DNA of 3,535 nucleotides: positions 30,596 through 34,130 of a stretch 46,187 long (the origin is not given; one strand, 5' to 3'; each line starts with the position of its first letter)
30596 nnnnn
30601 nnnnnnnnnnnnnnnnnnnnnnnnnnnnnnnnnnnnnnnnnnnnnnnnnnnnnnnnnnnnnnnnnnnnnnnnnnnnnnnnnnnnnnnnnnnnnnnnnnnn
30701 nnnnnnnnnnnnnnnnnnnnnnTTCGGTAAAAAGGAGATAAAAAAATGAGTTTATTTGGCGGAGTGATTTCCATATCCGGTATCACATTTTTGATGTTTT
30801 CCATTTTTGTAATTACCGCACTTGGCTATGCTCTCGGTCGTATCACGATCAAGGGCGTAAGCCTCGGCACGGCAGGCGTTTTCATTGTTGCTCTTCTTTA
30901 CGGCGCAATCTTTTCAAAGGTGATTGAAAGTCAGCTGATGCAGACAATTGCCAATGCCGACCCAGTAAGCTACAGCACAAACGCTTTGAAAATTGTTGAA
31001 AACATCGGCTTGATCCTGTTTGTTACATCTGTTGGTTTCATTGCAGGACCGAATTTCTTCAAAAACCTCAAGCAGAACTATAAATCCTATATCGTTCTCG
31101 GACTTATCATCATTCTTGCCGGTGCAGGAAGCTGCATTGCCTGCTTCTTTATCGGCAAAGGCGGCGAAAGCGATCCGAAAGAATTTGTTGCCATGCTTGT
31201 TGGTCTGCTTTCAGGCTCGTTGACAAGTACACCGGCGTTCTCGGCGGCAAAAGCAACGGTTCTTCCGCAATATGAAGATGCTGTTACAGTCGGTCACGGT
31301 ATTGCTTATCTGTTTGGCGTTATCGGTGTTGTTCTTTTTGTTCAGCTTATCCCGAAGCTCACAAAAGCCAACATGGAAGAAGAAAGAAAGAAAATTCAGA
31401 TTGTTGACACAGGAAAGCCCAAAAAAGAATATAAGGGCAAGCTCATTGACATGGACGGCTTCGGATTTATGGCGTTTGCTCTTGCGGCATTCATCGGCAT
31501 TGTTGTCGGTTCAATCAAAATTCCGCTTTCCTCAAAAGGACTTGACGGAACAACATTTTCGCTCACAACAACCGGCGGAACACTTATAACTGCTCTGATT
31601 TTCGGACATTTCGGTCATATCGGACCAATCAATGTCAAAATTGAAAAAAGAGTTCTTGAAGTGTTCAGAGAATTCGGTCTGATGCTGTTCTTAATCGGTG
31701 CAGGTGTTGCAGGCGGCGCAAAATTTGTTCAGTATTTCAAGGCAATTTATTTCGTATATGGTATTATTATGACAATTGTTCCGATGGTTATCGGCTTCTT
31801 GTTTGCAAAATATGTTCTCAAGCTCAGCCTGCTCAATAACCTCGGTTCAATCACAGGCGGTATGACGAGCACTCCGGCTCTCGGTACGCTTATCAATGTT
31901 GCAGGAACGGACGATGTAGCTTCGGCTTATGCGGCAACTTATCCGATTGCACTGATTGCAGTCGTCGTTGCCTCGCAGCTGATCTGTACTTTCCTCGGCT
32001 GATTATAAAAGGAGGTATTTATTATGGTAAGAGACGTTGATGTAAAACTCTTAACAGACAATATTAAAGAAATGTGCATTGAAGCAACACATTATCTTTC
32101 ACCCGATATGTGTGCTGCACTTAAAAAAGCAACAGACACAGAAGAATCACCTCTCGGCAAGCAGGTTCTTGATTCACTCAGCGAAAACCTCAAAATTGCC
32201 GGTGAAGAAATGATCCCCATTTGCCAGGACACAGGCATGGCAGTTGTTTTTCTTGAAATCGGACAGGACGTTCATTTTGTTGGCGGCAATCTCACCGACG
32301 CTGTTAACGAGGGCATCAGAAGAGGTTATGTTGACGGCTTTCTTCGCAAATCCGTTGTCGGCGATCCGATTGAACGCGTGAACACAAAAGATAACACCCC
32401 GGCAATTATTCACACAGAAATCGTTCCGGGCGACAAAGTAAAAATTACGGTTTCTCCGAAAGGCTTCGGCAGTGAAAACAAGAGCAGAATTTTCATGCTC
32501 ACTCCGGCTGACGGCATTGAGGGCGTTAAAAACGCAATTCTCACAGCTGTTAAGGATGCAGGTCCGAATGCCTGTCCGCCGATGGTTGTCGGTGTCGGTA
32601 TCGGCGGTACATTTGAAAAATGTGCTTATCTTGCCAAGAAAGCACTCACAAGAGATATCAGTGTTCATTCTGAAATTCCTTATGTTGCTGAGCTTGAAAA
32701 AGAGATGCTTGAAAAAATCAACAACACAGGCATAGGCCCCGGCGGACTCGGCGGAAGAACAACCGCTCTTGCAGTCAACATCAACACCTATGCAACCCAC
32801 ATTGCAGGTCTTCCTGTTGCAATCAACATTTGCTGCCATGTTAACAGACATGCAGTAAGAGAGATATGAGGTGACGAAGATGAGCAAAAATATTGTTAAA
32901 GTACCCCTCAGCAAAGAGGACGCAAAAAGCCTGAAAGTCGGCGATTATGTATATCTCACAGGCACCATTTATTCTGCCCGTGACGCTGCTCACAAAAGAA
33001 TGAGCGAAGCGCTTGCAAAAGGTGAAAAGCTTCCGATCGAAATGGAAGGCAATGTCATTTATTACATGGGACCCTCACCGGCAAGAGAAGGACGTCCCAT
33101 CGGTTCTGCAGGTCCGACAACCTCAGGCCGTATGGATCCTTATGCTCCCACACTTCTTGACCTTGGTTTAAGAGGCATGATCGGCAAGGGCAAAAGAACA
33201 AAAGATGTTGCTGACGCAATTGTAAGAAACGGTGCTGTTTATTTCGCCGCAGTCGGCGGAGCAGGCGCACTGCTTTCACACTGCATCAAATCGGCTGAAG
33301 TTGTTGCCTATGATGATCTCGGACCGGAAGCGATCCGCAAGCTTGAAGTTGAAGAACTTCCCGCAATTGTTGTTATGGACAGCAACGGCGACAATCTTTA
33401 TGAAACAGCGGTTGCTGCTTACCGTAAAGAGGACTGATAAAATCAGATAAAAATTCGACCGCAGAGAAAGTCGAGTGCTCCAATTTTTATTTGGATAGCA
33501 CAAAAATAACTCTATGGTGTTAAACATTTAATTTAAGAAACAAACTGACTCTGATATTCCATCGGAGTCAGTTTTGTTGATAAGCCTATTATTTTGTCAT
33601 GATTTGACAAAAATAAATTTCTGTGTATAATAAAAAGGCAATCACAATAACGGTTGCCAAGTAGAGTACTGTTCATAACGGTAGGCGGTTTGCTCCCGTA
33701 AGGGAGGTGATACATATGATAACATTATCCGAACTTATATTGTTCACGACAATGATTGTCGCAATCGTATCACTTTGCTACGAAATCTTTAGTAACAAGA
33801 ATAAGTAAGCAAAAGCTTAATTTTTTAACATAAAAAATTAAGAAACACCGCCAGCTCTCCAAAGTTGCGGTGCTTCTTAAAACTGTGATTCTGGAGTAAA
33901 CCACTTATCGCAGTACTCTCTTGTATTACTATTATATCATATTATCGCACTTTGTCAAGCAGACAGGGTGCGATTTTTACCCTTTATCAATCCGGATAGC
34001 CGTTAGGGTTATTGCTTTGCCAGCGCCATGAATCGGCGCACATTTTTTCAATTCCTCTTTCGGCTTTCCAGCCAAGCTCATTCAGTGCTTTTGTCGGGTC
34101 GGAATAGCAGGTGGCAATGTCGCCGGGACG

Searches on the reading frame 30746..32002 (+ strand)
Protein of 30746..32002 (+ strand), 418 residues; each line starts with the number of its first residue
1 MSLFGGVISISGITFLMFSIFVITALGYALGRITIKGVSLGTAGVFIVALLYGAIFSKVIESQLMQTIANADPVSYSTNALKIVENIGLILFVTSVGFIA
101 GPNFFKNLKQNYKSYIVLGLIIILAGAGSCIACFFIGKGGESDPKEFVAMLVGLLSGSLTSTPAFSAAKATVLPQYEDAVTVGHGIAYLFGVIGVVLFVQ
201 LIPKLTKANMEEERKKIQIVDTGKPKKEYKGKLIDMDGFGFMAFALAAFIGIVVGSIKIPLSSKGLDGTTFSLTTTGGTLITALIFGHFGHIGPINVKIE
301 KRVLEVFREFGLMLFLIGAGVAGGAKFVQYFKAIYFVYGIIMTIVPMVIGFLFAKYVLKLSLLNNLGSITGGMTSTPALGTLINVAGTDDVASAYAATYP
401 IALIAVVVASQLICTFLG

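Call 102: search_protein_families(library=pfam, proteins=[window:30746-32002:+], max_evalue=0.00001)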
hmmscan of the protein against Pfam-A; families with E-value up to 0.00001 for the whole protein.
window:30746-32002:+ (418 aa): 1 family
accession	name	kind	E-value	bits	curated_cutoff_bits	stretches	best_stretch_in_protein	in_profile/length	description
PF06826.17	Asp-Al_Ex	-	8.4e-59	198.6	27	2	243-413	1-165/167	Predicted Permease Membrane Region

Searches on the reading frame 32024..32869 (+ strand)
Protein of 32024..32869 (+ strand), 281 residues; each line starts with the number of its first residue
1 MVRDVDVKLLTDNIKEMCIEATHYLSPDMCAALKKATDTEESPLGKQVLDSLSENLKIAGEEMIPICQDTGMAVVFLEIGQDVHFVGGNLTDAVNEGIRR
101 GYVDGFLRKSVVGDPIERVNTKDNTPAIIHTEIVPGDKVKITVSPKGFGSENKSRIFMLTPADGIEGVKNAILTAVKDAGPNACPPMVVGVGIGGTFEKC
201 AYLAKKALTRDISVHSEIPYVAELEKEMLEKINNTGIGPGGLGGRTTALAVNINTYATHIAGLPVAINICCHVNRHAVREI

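Call 102: search_protein_families(library=pfam, proteins=[window:32024-32869:+], max_evalue=0.00001)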
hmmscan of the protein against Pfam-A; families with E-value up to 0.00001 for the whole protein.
window:32024-32869:+ (281 aa): 1 family
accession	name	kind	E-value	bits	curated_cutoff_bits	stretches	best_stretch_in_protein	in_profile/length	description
PF05681.19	Fumerase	-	6e-119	396.7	25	1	12-278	2-268/270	Fumarate hydratase (Fumerase)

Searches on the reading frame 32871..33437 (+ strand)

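Call 102: search_protein_families(library=pfam, proteins=[window:32871-33437:+], max_evalue=0.00001)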
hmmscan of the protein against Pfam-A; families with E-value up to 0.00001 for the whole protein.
window:32871-33437:+ (188 aa): 1 family
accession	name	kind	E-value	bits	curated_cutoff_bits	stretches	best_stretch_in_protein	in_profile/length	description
PF05683.17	Fumerase_C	-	3e-60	203.5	22.2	1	10-179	28-204/205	Fumarase C-terminus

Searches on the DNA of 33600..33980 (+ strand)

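Call 26: search_dna_similar(query=window:33600-33980:+, collection=plasmids, mode=distant, max_evalue=0.01)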
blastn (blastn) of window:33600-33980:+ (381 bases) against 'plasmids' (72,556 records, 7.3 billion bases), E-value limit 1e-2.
No match.

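Call 27: search_dna_similar(query=window:33600-33980:+, collection=phages, mode=distant, max_evalue=0.01)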
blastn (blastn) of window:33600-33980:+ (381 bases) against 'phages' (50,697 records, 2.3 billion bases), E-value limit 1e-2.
No match.

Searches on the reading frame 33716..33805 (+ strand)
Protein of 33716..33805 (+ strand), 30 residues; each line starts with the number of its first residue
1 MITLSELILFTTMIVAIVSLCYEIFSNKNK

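Call 10: search_protein_families(library=pfam, proteins=[window:33716-33805:+], max_evalue=10)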
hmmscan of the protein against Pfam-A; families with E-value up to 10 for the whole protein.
seq(30 aa): 1 family
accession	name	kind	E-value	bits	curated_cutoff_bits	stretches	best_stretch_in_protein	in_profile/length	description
PF16935.10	Hol_Tox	-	0.00059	20.1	23.3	1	7-30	10-33/34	Putative Holin-like Toxin (Hol-Tox)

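Call 11: search_protein_families(library=ncbifam, proteins=[window:33716-33805:+], max_evalue=10)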
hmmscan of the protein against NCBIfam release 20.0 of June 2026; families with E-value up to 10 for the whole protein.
seq(30 aa): 0 families

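Call 21: find_encoding_contigs(protein=window:33716-33805:+, flank=3000, max_places=10)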
Protein seq(30 aa) (30 aa): no gene with exactly this product is on record in the collection.

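Call 76: search_protein_representatives(alignment_id=A2)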
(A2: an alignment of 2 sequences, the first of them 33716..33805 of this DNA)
Query: 2 sequences, 30 profile positions. Proteins with E-value up to 0.001 (for the whole library): 100; up to 1e-10: 1; up to 1e-30: 0. The best 100 are listed.
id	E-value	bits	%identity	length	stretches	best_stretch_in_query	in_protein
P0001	1.6e-11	59.7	-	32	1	1-30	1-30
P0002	3.2e-08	49.2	-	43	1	1-28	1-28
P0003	3.2e-08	49.1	-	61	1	1-28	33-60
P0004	8.7e-08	47.8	-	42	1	1-28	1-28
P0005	9.7e-08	47.6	-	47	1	1-29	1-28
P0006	1.1e-07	47.4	-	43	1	1-28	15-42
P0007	1.1e-07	47.4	-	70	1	1-30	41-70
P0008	1.5e-07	47.0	-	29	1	1-28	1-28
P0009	1.9e-07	46.7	-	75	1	1-28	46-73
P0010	1.9e-07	46.7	-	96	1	1-30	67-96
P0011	2.3e-07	46.4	-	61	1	1-28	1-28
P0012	3.4e-07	45.9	-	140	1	1-30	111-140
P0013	3.4e-07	45.9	-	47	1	1-29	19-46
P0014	4.9e-07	45.4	-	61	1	2-30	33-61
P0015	6.5e-07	45.0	-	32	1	1-30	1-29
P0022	1.6e-06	43.7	-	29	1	1-28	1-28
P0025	1.8e-06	43.5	-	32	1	2-30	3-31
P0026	2.0e-06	43.4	-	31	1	1-30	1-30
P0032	4.6e-06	42.2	-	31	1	1-27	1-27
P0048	2.4e-05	40.0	-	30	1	1-28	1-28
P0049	2.8e-05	39.7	-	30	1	1-30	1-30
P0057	7.1e-05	38.5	-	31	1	1-27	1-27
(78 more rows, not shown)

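Call 79: search_protein_families(library=pfam, alignment_id=A3, max_evalue=0.01)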
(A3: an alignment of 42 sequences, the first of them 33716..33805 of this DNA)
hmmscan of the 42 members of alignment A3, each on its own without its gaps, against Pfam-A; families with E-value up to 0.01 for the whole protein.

A. member 1, window:33716-33805:+ (30 aa): 1 family
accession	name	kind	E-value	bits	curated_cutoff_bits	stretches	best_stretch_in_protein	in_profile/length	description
PF16935.10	Hol_Tox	-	0.00059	20.1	23.3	1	7-30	10-33/34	Putative Holin-like Toxin (Hol-Tox)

B. families by the number of members that match (of 42 scanned): 1 family
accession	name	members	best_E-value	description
PF16935.10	Hol_Tox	26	5.5e-15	Putative Holin-like Toxin (Hol-Tox)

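Call 80: search_protein_families(library=ncbifam, alignment_id=A3, max_evalue=0.01)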
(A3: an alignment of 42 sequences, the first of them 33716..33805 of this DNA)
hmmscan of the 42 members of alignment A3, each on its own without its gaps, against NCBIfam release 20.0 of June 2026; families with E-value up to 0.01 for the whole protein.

A. member 1, window:33716-33805:+ (30 aa): 0 families

B. families by the number of members that match (of 42 scanned): 3 families
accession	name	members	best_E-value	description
NF041589.1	PepG1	12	1e-05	type I toxin-antitoxin system toxin PepG1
NF052249.1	ComI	9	1.4e-08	competence inhibitor ComI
NF047991.1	RP671aFamTckup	2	0.0009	RP671a family tick cell line-upregulated protein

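Call 81: search_protein_families(library=pfam, proteins=[P0001, P0008, P0015, P0022, P0025, P0026, P0032, P0048, P0049, P0057], max_evalue=1)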
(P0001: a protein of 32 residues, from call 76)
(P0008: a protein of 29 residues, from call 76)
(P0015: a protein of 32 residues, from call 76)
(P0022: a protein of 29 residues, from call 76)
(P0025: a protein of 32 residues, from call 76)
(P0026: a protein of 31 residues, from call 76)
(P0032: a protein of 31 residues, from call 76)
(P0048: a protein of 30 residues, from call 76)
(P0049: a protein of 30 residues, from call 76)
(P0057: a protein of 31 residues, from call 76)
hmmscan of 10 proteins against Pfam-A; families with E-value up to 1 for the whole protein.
P0001 (32 aa): 2 families
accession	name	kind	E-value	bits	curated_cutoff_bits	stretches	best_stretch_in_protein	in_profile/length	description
PF16935.10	Hol_Tox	-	5.8e-05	23.3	23.3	1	7-31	10-33/34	Putative Holin-like Toxin (Hol-Tox)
PF11779.13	SPT_ssu-like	-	0.15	12.1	29.8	1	1-20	19-38/54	Small subunit of serine palmitoyltransferase-like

P0008 (29 aa): 1 family
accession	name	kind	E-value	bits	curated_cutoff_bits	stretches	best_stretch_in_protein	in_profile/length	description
PF16935.10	Hol_Tox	-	0.05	13.9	23.3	1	1-29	1-32/34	Putative Holin-like Toxin (Hol-Tox)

P0015 (32 aa): 3 families
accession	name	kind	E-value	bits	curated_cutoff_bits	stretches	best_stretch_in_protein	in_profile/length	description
PF16935.10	Hol_Tox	-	0.038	14.3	23.3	1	7-31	10-33/34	Putative Holin-like Toxin (Hol-Tox)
PF11036.13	YqgB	-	0.12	12.6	24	1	12-24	27-39/43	Virulence promoting factor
PF12685.13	SpoIIIAH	-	0.17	12.2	30.6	1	8-29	4-25/191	SpoIIIAH-like protein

P0022 (29 aa): 0 families

P0025 (32 aa): 1 family
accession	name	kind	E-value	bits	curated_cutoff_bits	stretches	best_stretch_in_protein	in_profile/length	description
PF16935.10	Hol_Tox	-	0.029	14.7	23.3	1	4-31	3-34/34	Putative Holin-like Toxin (Hol-Tox)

P0026 (31 aa): 2 families
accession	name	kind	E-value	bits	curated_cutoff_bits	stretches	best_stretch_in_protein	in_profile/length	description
PF16935.10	Hol_Tox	-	0.0017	18.6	23.3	1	1-31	1-34/34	Putative Holin-like Toxin (Hol-Tox)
PF05568.16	ASFV_J13L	-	0.36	11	23.6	1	3-31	31-58/189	African swine fever virus J13L protein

P0032 (31 aa): 1 family
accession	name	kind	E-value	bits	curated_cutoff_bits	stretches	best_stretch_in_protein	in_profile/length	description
PF16935.10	Hol_Tox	-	6.9e-08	32.7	23.3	1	1-31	1-34/34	Putative Holin-like Toxin (Hol-Tox)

P0048 (30 aa): 3 families
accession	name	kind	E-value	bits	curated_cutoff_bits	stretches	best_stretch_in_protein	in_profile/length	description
PF16935.10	Hol_Tox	-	0.003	17.8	23.3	1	1-30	1-34/34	Putative Holin-like Toxin (Hol-Tox)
PF00474.23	SSF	-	0.014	14.8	22.8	1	2-27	143-168/406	Sodium:solute symporter family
PF19868.4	DUF6341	-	0.2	11.7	26.4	1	4-22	10-28/50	Family of unknown function (DUF6341)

P0049 (30 aa): 1 family
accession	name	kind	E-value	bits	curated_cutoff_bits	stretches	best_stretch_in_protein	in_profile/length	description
PF16935.10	Hol_Tox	-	4.3e-08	33.3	23.3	1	1-30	1-34/34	Putative Holin-like Toxin (Hol-Tox)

P0057 (31 aa): 1 family
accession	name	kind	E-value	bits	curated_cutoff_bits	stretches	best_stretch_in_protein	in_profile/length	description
PF16935.10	Hol_Tox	-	2.1e-06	27.9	23.3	1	1-31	1-34/34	Putative Holin-like Toxin (Hol-Tox)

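Call 82: find_encoding_contigs(protein=P0001, flank=1500, max_places=4)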
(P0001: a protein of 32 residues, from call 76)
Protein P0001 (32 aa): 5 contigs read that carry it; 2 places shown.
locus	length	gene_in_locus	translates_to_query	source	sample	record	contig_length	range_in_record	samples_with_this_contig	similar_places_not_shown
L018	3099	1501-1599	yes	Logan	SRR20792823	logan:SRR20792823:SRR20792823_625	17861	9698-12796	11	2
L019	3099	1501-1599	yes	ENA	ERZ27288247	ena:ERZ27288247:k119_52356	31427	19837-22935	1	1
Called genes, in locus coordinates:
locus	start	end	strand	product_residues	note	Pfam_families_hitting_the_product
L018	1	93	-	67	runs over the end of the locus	PF13443:HTH_26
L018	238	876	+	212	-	-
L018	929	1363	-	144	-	PF00583:Acetyltransf_1, PF13673:Acetyltransf_10, PF13508:Acetyltransf_7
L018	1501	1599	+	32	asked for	-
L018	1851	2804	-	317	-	PF00575:S1, PF23459:S1_RRP5 (weak)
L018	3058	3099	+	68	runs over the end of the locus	PF06107:DUF951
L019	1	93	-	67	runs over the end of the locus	PF13443:HTH_26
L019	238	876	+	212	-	-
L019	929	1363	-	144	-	PF00583:Acetyltransf_1, PF13673:Acetyltransf_10, PF13508:Acetyltransf_7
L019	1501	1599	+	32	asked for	-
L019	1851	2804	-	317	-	PF00575:S1, PF23459:S1_RRP5 (weak)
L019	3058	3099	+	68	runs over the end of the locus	PF06107:DUF951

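Call 84: find_encoding_contigs(protein=P0032, flank=1000, max_places=3)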
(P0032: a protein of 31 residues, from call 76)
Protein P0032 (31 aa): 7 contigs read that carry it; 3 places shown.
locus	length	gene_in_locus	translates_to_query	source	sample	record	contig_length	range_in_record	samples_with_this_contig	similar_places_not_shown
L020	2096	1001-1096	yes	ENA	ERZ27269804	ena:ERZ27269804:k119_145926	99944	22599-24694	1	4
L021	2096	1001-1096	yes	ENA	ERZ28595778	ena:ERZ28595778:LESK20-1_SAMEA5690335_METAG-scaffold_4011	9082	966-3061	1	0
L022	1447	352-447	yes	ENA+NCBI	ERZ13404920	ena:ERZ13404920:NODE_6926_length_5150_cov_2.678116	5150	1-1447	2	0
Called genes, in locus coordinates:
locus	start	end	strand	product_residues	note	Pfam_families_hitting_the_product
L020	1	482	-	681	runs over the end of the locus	PF26675:DUF8224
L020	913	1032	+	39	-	-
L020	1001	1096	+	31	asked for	PF16935:Hol_Tox (weak)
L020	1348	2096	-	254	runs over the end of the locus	PF00561:Abhydrolase_1, PF12146:Hydrolase_4, PF12697:Abhydrolase_6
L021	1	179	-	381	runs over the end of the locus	?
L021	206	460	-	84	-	-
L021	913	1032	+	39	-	-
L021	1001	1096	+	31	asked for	PF16935:Hol_Tox (weak)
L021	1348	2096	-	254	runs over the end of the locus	PF00561:Abhydrolase_1, PF12146:Hydrolase_4, PF12697:Abhydrolase_6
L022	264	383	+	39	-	-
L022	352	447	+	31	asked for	PF16935:Hol_Tox (weak)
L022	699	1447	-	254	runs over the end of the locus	PF00561:Abhydrolase_1, PF12146:Hydrolase_4, PF12697:Abhydrolase_6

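Call 85: find_encoding_contigs(protein=P0057, flank=1000, max_places=3)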
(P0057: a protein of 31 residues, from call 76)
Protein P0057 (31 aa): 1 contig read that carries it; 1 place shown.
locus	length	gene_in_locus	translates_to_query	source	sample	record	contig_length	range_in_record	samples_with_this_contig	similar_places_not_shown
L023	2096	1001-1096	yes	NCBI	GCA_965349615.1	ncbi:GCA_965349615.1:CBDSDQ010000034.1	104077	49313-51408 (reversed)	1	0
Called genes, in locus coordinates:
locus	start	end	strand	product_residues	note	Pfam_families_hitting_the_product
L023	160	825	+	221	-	PF02517:Rce1-like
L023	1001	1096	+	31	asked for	PF16935:Hol_Tox (weak)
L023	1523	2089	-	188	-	PF08218:Citrate_ly_lig (faint), PF01467:CTP_transf_like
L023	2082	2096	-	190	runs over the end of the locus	PF03602:Cons_hypoth95, PF05175:MTS (weak), PF13847:Methyltransf_31 (weak)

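Call 88: find_encoding_contigs(protein=P0049, flank=800, max_places=2)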
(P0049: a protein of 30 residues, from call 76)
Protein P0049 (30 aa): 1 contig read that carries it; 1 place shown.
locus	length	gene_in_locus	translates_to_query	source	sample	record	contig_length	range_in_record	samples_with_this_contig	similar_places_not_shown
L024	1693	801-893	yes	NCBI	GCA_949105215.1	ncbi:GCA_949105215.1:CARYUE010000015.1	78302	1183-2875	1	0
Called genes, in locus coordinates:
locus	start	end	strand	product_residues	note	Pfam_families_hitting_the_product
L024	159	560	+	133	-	-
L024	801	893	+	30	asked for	PF16935:Hol_Tox (weak)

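Call 89: find_encoding_contigs(protein=P0025, flank=800, max_places=2)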
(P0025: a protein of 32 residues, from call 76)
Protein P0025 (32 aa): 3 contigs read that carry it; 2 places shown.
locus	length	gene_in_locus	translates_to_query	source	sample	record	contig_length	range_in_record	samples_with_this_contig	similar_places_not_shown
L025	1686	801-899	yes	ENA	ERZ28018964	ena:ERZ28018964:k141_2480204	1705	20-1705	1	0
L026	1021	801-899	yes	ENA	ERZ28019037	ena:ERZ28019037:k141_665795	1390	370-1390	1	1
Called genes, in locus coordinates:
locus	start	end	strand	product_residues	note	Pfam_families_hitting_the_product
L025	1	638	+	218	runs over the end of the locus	?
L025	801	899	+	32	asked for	-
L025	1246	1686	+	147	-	?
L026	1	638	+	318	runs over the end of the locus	-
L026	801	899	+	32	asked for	-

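Call 100: list_cluster_members(proteins=[P0001, P0032, P0049, P0057, P0025, P0026, P0048, P0015, P0022, P0008])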
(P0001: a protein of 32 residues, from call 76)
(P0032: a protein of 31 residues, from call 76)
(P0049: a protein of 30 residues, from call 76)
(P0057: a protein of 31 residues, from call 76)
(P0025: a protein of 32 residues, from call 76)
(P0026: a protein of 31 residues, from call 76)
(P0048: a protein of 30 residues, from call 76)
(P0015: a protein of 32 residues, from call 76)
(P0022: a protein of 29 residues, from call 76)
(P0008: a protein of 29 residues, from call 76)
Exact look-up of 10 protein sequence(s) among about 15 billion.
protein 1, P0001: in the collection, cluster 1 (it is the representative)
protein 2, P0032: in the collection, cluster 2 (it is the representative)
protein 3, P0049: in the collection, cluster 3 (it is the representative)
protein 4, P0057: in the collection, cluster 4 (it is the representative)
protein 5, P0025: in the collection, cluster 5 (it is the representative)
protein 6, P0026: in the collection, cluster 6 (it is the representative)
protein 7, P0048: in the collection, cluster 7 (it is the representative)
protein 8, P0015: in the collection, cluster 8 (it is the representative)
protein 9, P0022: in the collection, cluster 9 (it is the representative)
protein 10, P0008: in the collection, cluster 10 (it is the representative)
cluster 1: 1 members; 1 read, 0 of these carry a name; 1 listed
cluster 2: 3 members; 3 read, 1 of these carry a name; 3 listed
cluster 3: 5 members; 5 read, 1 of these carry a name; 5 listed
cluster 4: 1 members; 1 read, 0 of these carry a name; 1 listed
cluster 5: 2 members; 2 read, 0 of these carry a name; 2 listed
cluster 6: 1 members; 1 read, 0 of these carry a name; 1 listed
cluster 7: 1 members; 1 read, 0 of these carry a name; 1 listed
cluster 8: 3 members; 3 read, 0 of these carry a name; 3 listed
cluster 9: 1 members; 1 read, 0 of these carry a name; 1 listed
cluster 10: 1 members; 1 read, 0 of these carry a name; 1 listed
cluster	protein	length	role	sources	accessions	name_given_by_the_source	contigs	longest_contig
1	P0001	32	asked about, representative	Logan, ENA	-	-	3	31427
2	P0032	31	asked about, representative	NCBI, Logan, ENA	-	-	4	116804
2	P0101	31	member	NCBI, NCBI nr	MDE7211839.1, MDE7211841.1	MAG: putative holin-like toxin [Lachnospiraceae bacterium] | putative holin-like toxin [Lachnospiraceae bacterium]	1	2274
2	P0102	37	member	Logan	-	-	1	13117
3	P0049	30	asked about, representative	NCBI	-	-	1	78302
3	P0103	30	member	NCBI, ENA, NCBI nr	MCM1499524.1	MAG: putative holin-like toxin [Clostridium sp.] | putative holin-like toxin [Clostridium sp.]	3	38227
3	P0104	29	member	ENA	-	-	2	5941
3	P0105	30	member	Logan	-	-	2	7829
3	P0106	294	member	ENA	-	-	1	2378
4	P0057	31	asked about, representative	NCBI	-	-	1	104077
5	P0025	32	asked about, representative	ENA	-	-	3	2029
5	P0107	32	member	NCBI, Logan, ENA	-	-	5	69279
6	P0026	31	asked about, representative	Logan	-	-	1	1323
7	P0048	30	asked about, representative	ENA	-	-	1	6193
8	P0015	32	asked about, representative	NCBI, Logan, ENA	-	-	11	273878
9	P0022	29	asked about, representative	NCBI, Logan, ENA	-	-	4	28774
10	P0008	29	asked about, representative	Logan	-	-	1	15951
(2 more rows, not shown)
